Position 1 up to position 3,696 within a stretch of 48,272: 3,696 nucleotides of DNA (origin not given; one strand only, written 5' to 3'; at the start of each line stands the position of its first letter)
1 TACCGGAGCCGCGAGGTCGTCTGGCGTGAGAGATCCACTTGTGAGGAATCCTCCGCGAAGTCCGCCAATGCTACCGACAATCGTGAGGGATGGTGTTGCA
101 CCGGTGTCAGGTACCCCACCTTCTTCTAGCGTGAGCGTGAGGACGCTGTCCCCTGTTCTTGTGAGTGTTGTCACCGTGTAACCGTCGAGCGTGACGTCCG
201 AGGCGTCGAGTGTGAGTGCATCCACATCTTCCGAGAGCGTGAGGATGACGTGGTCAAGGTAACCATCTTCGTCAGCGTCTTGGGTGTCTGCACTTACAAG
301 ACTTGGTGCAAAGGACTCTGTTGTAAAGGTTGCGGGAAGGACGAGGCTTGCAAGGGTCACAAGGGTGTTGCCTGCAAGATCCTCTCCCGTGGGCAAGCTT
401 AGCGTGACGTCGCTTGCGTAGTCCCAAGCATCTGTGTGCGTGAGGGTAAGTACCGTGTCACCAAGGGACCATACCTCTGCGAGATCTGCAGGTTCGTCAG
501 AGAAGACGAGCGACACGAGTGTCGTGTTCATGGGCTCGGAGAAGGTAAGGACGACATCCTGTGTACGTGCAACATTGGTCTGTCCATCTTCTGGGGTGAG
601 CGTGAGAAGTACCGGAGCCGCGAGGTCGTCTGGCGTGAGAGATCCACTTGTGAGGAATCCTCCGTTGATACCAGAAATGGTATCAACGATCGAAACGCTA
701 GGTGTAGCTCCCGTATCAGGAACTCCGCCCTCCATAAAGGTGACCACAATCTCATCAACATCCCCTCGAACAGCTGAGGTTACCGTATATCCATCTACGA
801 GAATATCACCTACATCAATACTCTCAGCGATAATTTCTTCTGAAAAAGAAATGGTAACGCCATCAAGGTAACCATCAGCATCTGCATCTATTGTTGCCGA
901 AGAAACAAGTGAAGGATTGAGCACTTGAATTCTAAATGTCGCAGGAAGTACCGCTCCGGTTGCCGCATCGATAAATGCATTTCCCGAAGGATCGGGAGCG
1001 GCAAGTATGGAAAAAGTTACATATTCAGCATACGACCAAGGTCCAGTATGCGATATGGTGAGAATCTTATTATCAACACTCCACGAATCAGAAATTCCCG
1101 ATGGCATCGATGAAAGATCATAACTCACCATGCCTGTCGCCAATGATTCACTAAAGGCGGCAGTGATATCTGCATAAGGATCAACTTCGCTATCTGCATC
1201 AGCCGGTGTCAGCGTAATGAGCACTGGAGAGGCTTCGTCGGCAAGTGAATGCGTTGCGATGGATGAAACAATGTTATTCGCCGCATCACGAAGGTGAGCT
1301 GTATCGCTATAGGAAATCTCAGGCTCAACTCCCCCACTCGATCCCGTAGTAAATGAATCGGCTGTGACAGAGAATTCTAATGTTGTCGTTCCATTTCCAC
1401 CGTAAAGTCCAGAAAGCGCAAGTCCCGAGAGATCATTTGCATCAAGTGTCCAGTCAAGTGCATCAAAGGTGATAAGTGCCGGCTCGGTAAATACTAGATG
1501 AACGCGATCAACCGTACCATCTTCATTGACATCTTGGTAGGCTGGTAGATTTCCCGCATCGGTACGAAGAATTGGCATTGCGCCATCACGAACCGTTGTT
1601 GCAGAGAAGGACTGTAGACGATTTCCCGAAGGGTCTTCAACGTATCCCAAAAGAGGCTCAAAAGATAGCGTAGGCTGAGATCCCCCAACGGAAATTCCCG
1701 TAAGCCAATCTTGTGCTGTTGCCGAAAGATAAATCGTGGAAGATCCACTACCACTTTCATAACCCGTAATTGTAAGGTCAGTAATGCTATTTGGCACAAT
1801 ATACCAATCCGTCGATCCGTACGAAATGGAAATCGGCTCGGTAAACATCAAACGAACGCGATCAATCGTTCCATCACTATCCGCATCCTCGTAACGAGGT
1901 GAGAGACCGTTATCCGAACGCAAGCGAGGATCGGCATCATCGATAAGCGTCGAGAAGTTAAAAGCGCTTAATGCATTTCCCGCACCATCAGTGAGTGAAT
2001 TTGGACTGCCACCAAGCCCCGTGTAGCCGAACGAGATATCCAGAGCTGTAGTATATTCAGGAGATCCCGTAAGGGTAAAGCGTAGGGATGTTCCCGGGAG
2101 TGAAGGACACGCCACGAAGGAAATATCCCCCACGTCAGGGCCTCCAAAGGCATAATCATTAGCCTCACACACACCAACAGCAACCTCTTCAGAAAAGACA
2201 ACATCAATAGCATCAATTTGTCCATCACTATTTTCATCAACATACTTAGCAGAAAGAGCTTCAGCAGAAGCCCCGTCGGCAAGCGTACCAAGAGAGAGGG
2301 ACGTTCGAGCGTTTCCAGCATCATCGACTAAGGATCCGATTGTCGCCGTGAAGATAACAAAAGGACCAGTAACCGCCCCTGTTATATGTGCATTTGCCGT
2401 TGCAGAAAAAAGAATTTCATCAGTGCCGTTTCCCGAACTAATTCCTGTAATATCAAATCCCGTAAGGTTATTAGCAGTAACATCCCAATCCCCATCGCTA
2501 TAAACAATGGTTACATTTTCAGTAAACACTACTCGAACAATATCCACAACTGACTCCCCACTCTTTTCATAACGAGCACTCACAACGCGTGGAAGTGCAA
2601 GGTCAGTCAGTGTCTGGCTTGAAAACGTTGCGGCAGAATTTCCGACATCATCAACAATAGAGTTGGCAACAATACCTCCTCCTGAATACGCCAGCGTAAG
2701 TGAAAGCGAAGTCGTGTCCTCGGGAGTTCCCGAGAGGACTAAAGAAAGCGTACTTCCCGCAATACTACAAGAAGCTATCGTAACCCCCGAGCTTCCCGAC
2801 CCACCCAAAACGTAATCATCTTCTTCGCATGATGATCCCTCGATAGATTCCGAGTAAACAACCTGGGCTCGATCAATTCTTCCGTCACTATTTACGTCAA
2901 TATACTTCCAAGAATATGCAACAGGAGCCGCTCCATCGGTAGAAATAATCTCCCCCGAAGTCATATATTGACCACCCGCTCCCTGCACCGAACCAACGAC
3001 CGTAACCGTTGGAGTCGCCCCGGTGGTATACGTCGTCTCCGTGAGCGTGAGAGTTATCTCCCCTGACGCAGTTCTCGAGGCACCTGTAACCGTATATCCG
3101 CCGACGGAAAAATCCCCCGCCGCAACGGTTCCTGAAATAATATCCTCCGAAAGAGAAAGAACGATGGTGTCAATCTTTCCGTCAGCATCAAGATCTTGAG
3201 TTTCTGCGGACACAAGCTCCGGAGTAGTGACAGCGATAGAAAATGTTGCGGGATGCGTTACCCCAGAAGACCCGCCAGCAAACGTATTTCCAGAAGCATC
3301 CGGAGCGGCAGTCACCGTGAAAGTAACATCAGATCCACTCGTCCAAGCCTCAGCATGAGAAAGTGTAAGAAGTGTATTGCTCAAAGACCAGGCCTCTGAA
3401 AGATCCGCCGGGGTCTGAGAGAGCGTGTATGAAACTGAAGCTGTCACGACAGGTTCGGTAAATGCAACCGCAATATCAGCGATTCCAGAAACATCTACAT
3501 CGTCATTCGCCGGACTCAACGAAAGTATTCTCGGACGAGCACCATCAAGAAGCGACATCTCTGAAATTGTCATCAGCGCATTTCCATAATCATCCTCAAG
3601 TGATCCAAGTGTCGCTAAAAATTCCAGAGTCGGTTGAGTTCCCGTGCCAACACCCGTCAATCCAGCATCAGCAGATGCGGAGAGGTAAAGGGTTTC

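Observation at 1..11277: Giant (at least 3,759-codon) secreted protein gene that the ORF track does not show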

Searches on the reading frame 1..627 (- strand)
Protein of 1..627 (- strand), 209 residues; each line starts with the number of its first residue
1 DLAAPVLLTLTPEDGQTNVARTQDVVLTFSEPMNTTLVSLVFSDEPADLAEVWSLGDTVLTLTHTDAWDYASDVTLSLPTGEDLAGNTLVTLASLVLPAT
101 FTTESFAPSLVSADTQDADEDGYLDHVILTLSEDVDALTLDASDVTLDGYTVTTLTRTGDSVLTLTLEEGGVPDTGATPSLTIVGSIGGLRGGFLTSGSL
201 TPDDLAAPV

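Call 32: find_homologous_proteins(query=window:1-627:-, max_evalue=0.00001)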
Query window:1-627:-: 2374 candidates shared short words with the query, none scored E <= 0.00001.

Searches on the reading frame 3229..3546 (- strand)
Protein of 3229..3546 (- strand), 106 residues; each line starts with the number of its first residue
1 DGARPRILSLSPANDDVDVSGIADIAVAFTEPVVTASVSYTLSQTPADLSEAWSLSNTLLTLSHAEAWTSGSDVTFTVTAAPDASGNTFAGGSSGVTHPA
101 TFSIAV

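Call 27: search_protein_families(library=pfam, proteins=[window:3229-3546:-], max_evalue=5)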
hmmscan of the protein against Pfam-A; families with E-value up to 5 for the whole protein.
seq(106 aa): 1 family
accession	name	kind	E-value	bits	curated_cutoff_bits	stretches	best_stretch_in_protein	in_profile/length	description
PF13205.12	Big_5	-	6.5e-10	40.1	23.6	1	1-93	1-99/105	Bacterial Ig-like domain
